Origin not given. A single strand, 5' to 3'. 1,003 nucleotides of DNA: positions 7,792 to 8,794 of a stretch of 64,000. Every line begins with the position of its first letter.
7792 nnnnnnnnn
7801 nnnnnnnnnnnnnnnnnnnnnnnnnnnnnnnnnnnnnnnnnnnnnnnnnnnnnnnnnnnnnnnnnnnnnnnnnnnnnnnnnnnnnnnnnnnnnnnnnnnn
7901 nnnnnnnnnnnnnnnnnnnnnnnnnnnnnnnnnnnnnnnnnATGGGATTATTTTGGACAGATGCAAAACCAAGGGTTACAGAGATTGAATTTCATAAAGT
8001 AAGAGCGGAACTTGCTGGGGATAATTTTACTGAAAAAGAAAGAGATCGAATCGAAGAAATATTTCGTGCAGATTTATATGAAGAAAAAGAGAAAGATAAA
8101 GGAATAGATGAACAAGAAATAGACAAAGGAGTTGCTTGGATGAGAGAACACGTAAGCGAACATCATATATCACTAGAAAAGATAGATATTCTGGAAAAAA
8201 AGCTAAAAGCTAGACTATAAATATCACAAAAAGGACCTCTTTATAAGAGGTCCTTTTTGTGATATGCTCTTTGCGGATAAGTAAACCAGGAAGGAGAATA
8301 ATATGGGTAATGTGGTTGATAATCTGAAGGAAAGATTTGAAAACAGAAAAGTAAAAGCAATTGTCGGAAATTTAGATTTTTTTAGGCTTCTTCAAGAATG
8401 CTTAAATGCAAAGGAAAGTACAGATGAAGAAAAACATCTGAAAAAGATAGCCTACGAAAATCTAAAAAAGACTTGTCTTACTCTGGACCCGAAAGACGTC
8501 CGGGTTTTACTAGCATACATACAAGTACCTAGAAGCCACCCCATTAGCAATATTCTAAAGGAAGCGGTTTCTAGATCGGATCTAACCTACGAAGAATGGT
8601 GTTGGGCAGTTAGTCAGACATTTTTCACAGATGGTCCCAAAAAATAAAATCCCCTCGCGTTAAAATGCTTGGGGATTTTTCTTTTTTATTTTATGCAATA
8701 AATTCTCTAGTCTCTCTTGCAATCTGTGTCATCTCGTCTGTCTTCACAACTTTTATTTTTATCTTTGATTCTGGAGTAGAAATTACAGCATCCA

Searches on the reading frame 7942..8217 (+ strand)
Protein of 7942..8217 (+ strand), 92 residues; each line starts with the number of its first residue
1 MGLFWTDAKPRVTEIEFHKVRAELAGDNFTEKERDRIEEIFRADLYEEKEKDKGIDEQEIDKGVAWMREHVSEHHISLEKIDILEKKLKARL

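Call 10: find_encoding_contigs(protein=window:7942-8217:+, flank=3000, max_places=10)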
Protein window:7942-8217:+ (92 aa): 6 contigs read that carry it; 5 places shown.
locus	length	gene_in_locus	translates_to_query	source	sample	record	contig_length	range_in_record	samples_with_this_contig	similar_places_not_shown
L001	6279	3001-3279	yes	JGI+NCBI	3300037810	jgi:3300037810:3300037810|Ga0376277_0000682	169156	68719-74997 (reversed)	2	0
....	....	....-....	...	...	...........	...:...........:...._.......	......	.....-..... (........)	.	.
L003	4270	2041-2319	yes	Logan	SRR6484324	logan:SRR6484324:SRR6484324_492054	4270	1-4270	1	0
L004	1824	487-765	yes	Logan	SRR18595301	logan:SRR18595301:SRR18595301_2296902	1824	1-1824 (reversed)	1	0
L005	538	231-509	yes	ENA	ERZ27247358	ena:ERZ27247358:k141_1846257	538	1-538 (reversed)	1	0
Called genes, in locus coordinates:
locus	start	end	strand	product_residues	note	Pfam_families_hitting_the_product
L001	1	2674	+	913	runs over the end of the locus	PF01326:PPDK_N, PF00391:PEP-utilizers, PF02896:PEP-utilizers_C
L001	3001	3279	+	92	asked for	-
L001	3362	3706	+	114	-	-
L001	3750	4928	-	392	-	PF00871:Acetate_kinase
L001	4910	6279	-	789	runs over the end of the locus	PF09364:XFP_N, PF03894:XFP, PF09363:XFP_C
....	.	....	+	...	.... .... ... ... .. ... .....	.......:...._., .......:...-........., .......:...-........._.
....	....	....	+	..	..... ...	-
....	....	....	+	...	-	-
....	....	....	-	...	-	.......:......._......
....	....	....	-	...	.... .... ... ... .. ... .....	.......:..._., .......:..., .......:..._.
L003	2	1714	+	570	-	?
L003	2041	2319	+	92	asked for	-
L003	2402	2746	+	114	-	-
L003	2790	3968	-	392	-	PF00871:Acetate_kinase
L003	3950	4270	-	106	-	?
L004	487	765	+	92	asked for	-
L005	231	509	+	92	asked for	-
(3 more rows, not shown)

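Call 11: search_protein_families(library=pfam, proteins=[window:7942-8217:+], max_evalue=0.01)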
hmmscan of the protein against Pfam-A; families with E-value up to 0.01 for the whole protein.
window:7942-8217:+ (92 aa): 0 families

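Call 20: find_homologous_proteins(query=window:7942-8217:+, max_evalue=0.01)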
Query window:7942-8217:+ (92 aa): 6 proteins with E <= 0.01 among 7 candidates.
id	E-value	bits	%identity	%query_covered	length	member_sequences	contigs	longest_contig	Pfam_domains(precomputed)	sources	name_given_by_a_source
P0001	2.9e-46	173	87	100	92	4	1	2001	-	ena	-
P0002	9.7e-45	168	85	100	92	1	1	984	-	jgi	jgi:hypothetical protein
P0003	1.2e-43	165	84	100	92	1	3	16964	-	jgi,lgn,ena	-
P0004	3.7e-42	160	80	100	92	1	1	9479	-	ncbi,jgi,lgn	-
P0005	3.5e-38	147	77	100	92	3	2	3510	-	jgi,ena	jgi:actin-like ATPase involved in cell morphogenesis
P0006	1.2e-36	143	75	100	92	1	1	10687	-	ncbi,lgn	-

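Call 21: find_encoding_contigs(protein=P0003, flank=4000, max_places=4)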
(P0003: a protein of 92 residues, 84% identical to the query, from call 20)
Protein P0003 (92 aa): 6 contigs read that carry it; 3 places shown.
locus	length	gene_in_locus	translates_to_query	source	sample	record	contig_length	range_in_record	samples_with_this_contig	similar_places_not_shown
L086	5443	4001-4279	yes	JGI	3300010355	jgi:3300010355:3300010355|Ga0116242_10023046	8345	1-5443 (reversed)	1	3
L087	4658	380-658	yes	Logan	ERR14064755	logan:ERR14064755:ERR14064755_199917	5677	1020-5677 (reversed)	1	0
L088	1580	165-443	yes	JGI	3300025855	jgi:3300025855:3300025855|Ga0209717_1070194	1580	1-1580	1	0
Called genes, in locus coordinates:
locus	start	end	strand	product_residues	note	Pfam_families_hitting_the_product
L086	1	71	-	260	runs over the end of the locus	-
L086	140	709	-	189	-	PF03412:Peptidase_C39, PF13529:Peptidase_C39_2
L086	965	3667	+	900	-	PF01326:PPDK_N, PF00391:PEP-utilizers, PF02896:PEP-utilizers_C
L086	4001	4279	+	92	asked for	-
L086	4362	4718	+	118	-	-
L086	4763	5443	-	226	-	?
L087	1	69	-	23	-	?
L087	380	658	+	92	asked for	-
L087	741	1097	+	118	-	-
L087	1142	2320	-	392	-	PF00871:Acetate_kinase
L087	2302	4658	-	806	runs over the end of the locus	PF09364:XFP_N, PF03894:XFP, PF09363:XFP_C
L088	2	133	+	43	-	?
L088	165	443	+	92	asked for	-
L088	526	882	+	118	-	-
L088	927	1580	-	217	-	?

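Call 22: find_encoding_contigs(protein=P0004, flank=4000, max_places=4)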
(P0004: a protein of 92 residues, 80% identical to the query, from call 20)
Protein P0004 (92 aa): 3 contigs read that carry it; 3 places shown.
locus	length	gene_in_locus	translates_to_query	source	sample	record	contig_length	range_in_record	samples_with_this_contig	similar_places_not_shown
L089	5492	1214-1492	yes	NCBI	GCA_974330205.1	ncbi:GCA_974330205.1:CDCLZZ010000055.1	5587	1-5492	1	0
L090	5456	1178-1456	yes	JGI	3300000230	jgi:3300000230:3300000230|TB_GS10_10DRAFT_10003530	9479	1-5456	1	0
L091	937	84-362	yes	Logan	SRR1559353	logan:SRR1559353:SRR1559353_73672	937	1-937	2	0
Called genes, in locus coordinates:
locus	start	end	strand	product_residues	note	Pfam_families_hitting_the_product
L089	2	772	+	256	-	?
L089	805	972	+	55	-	-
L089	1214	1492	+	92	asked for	-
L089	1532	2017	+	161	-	-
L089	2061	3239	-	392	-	PF00871:Acetate_kinase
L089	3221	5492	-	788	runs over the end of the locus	?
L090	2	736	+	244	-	?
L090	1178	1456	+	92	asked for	-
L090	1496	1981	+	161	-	-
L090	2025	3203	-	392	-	PF00871:Acetate_kinase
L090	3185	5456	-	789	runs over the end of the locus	PF09364:XFP_N, PF03894:XFP, PF09363:XFP_C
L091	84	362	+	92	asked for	-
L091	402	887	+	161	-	-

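Call 23: find_encoding_contigs(protein=P0006, flank=4000, max_places=4)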
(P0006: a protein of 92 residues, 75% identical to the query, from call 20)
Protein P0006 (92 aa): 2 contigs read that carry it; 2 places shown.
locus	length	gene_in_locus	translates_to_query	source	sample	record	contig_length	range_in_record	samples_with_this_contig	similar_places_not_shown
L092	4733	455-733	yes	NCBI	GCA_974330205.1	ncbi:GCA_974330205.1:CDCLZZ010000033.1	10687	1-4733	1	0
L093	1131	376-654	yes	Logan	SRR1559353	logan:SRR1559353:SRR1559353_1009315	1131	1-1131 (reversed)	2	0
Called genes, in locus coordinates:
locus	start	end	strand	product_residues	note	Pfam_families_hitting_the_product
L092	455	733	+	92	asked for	-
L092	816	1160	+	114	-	-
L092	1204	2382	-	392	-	PF00871:Acetate_kinase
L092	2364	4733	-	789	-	PF09364:XFP_N, PF03894:XFP, PF09363:XFP_C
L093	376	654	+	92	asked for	-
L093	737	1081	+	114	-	-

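Call 25: find_encoding_contigs(protein=P0001, flank=3000, max_places=4)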
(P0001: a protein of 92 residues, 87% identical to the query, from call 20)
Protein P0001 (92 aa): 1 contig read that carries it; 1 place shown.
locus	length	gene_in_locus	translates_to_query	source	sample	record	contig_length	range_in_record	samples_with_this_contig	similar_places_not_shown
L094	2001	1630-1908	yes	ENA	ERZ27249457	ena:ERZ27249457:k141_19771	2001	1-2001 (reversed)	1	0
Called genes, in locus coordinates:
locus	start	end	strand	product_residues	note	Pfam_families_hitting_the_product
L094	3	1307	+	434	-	?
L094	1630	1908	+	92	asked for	-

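Call 26: find_encoding_contigs(protein=P0002, flank=3000, max_places=4)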
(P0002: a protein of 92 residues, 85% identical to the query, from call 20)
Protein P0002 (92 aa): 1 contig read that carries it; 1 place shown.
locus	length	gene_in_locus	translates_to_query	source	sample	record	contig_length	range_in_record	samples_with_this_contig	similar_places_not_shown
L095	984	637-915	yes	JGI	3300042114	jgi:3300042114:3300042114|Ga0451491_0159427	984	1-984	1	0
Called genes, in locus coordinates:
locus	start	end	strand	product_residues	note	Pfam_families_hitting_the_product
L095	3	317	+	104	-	?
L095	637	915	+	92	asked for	-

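Call 27: find_encoding_contigs(protein=P0005, flank=3000, max_places=4)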
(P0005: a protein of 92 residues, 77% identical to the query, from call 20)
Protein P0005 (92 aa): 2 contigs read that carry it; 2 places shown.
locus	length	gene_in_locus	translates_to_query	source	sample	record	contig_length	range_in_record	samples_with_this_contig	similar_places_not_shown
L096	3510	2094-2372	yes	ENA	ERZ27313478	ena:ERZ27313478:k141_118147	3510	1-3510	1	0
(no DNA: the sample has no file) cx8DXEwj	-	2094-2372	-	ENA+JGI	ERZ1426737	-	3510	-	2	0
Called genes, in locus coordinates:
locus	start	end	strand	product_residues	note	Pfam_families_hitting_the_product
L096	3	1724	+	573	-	?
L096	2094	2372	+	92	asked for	-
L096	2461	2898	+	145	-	-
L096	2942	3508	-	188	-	?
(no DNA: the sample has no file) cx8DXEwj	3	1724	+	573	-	?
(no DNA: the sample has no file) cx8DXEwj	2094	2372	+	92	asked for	-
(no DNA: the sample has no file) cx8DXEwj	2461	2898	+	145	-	-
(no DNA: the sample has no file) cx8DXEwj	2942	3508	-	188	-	?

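Call 49: search_protein_families(library=ncbifam, proteins=[window:7942-8217:+], max_evalue=1)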
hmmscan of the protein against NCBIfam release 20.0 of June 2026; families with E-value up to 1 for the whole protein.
window:7942-8217:+ (92 aa): 0 families

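Call 50: search_protein_families(library=padloc, proteins=[window:7942-8217:+], max_evalue=1)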
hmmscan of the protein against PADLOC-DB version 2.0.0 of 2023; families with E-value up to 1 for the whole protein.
window:7942-8217:+ (92 aa): 0 families

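Call 51: search_solved_structures(query=window:7942-8217:+, max_evalue=10)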
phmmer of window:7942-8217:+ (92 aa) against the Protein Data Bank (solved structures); distinct sequences matched with E-value up to 10: 1.
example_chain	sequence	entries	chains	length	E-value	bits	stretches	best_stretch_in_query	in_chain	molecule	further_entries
4aup_A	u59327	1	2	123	0.17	15.8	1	28-65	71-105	PHOSPHOLIPASE A2 GROUP XIII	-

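Call 59: find_homologous_proteins(query=A7, max_evalue=0.1)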
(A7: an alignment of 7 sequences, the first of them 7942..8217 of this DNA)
Query A7 (7 sequences) (92 aa, profile of the alignment): 12 proteins with E <= 0.1 among 512 candidates.
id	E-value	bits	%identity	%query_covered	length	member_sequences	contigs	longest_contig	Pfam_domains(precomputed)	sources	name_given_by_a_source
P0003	5.6e-50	185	84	100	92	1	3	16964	-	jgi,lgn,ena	-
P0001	1.9e-49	184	87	100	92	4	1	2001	-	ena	-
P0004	7.0e-49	182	80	100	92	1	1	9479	-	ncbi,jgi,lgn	-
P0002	8.8e-49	181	85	100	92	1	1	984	-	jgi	jgi:hypothetical protein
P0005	1.1e-47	178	77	100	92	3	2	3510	-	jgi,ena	jgi:actin-like ATPase involved in cell morphogenesis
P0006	6.4e-47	176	75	100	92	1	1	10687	-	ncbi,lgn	-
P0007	2.6e-42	161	71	100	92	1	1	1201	-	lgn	-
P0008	3.8e-40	154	68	100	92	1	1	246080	-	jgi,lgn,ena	-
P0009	4.5e-40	154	70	100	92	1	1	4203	-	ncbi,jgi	jgi:hypothetical protein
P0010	2.0e-26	110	54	100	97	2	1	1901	-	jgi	jgi:hypothetical protein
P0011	2.2e-26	110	52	100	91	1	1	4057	-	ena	-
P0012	2.0e-18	84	47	98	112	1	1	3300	-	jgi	jgi:hypothetical protein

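Call 60: find_encoding_contigs(protein=P0008, flank=5000, max_places=2)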
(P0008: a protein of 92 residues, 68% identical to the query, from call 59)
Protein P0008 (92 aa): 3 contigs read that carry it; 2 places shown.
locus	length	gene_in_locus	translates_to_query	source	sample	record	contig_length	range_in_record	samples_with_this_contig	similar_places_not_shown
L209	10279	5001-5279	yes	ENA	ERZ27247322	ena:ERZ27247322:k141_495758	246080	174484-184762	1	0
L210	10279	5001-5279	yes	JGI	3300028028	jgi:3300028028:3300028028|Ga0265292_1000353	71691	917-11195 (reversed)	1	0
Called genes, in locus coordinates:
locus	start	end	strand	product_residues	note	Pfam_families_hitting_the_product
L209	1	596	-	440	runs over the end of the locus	PF01794:Ferric_reduct, PF08022:FAD_binding_8, PF00175:NAD_binding_1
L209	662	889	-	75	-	-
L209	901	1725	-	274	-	-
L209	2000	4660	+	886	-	PF01326:PPDK_N, PF00391:PEP-utilizers, PF02896:PEP-utilizers_C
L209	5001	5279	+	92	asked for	-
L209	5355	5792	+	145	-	-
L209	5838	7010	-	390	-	PF00871:Acetate_kinase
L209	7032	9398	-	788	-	PF09364:XFP_N, PF02779:Transket_pyr (faint), PF03894:XFP, PF09363:XFP_C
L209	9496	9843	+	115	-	-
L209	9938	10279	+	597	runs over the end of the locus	PF00009:GTP_EFTU, PF01926:MMR_HSR1, PF22042:EF-G_D2, PF03144:GTP_EFTU_D2, PF00679:EFG_C, PF21018:BipA_C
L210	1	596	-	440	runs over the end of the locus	PF01794:Ferric_reduct, PF08022:FAD_binding_8, PF00175:NAD_binding_1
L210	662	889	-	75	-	-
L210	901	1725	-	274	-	-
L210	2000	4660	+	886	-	PF01326:PPDK_N, PF00391:PEP-utilizers, PF02896:PEP-utilizers_C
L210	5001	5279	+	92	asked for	-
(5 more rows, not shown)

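Call 61: find_encoding_contigs(protein=P0010, flank=3000, max_places=2)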
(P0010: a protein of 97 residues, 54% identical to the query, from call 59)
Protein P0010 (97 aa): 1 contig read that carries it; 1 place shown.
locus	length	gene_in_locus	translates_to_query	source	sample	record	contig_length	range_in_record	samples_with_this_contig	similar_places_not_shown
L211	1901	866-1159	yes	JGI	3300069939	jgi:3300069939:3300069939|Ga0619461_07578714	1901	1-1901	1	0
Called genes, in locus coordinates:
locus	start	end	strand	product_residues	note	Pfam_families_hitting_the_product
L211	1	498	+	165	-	?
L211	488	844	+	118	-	PF01050:MannoseP_isomer, PF07883:Cupin_2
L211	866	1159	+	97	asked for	-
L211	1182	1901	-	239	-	?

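Call 62: find_encoding_contigs(protein=P0011, flank=3000, max_places=2)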
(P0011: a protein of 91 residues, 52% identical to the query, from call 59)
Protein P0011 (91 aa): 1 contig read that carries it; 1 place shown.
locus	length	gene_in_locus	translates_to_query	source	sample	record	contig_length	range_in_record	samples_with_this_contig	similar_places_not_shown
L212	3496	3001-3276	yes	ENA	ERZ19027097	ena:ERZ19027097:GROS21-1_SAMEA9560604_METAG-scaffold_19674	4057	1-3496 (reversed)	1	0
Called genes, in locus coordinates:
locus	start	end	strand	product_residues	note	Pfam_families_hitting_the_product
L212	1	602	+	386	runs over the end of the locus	?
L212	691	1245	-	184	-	-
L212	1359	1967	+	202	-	PF03848:TehB (weak), PF13489:Methyltransf_23, PF01564:Spermine_synth (faint), PF02353:CMAS (weak), PF13847:Methyltransf_31, PF08241:Methyltransf_11, PF08242:Methyltransf_12, PF13649:Methyltransf_25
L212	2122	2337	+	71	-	-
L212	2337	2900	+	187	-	PF00717:Peptidase_S24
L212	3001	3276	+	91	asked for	-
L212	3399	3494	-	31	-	?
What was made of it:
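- Homologues of the 92-aa protein at 52-54% identity sit in other contexts with no room for the RNA (calls 61, 62).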

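Call 63: find_encoding_contigs(protein=P0012, flank=3000, max_places=2)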
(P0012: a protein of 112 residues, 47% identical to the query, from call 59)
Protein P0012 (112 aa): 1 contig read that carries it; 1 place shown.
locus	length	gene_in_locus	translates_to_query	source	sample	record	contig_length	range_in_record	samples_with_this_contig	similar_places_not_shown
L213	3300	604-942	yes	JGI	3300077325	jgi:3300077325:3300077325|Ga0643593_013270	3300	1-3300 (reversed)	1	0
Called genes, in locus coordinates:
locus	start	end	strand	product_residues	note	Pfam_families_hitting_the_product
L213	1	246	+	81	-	?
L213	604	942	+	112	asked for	-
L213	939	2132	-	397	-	PF00871:Acetate_kinase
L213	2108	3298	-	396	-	?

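Call 67: find_encoding_contigs(protein=P0009, flank=3000, max_places=2)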
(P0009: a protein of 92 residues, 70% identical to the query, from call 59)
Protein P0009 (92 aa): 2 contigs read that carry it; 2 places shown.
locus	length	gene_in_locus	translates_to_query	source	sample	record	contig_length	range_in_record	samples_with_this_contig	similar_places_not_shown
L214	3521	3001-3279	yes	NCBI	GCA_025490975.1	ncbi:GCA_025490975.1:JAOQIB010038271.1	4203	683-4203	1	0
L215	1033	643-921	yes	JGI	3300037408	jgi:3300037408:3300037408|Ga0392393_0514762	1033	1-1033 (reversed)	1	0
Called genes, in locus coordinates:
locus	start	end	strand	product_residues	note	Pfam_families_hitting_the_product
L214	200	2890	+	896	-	PF01326:PPDK_N, PF00391:PEP-utilizers, PF02896:PEP-utilizers_C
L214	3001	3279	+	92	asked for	-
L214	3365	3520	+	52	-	?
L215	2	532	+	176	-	PF02896:PEP-utilizers_C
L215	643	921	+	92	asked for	-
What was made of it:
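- The protein occurs without the RNA in L214, L215, L211 and L212 (calls 61, 62, 67).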

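Call 88: predict_structure(alignment_id=A8)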
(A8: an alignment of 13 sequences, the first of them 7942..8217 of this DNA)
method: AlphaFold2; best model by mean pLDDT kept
length: 92 residues; sequences in the alignment: 13
mean_pLDDT: 77.6   pTM: 0.61
mean pLDDT of the five models: 77.6, 75.0, 74.6, 72.6, 65.9
residues with pLDDT >= 90: 0; 70-90: 74; 50-70: 11; < 50: 7
segments of 3 or more residues with pLDDT < 50: 1-3, 5-7
pLDDT, mean of each block of 10 residues (from residue 1): 49 83 86 85 65 76 86 80 88 78
secondary structure, 60 per line:
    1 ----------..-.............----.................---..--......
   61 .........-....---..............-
elements in order: H14-26 H31-45 H57-69 H71-74 H78-91

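Call 90: fold_search(model_id=the predicted structure, library=pdb)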
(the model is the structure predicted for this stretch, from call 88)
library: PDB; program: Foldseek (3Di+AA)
matches with E <= 10: 43; with E <= 0.001: 0
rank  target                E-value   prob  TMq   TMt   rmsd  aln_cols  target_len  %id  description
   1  5ij7_T                1.5e+00  0.11  0.28  0.22  10.9       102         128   15  Structure of Hs/AcPRC2 in complex with a pyridone inhibitor (released 2016-05-04)
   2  5ij7_S                1.6e+00  0.12  0.33  0.26  10.7       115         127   16  Structure of Hs/AcPRC2 in complex with a pyridone inhibitor (released 2016-05-04)
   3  7td5_C                2.5e+00  0.08  0.30  0.24  11.0       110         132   14  Structure of human PRC2-EZH1 containing phosphorylated SUZ12 (released 2022-11-16)
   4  4ag6_C                2.8e+00  0.18  0.44  0.21   6.8        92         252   13  Structure of VirB4 of Thermoanaerobacter pseudethanolicus (released 2012-07-04)
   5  4ag5_D                3.5e+00  0.14  0.41  0.18   5.7        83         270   16  Structure of VirB4 of Thermoanaerobacter pseudethanolicus (released 2012-07-04)
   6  5j0n_G                3.5e+00  0.10  0.36  0.14   7.2        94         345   12  Lambda excision HJ intermediate (released 2017-02-08)
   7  5hxy_A                4.1e+00  0.13  0.38  0.17   6.5        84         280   11  Crystal structure of XerA recombinase (released 2017-02-01)
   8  6bme_B                4.1e+00  0.08  0.30  0.25   7.7        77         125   16  Crystal structure of Chlamydomonas reinhardtii THB4 (released 2017-12-20)
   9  4ag5_C                4.9e+00  0.09  0.40  0.19   8.2        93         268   12  Structure of VirB4 of Thermoanaerobacter pseudethanolicus (released 2012-07-04)
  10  9c8u_B                4.9e+00  0.06  0.33  0.11  10.7       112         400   16  Human PRC2 - RvLEAM (short) (1:6 molar ratio), cross-linked 10 min (released 2024-09-04)
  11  9dch_B                4.9e+00  0.04  0.28  0.09  11.1       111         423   10  Single-stranded RNA-mediated PRC2 dimer (released 2025-03-12)
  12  4ag5_A                5.2e+00  0.10  0.40  0.14   5.7        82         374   15  Structure of VirB4 of Thermoanaerobacter pseudethanolicus (released 2012-07-04)
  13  8fyh_B                5.2e+00  0.05  0.30  0.09  11.0       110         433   12  G4 RNA-mediated PRC2 dimer (released 2023-10-04)
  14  2a3v_A                5.5e+00  0.10  0.35  0.13   6.6        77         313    6  Structural basis for broad DNA-specificity in integron recombination (released 2006-05-02)
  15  7te2                  5.5e+00  0.08  0.32  0.17   7.7        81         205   15  Crystal Structure of AerR from Rhodobacter capsulatus at 2.25 A. (released 2022-08-31)
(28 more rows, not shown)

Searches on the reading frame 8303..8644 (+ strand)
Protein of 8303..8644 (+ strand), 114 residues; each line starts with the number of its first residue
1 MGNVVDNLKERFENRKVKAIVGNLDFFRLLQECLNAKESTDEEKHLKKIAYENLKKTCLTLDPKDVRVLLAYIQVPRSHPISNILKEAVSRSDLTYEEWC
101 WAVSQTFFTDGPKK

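Call 11: search_protein_families(library=pfam, proteins=[window:8303-8644:+], max_evalue=0.01)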
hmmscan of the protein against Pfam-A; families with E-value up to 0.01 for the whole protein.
window:8303-8644:+ (114 aa): 0 families

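Call 49: search_protein_families(library=ncbifam, proteins=[window:8303-8644:+], max_evalue=1)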
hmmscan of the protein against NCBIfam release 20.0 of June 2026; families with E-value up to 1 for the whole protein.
window:8303-8644:+ (114 aa): 2 families
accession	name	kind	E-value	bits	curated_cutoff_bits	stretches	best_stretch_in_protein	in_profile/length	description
NF008891.0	PRK11924.1-5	subfamily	0.053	13.6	259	1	32-88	87-144/171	RNA polymerase sigma factor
NF002268.0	PRK01198.1-4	equivalog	0.11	11.7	381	1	15-75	145-207/346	V-type ATP synthase subunit C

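Call 50: search_protein_families(library=padloc, proteins=[window:8303-8644:+], max_evalue=1)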
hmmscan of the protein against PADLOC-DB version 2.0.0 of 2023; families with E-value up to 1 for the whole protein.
window:8303-8644:+ (114 aa): 0 families
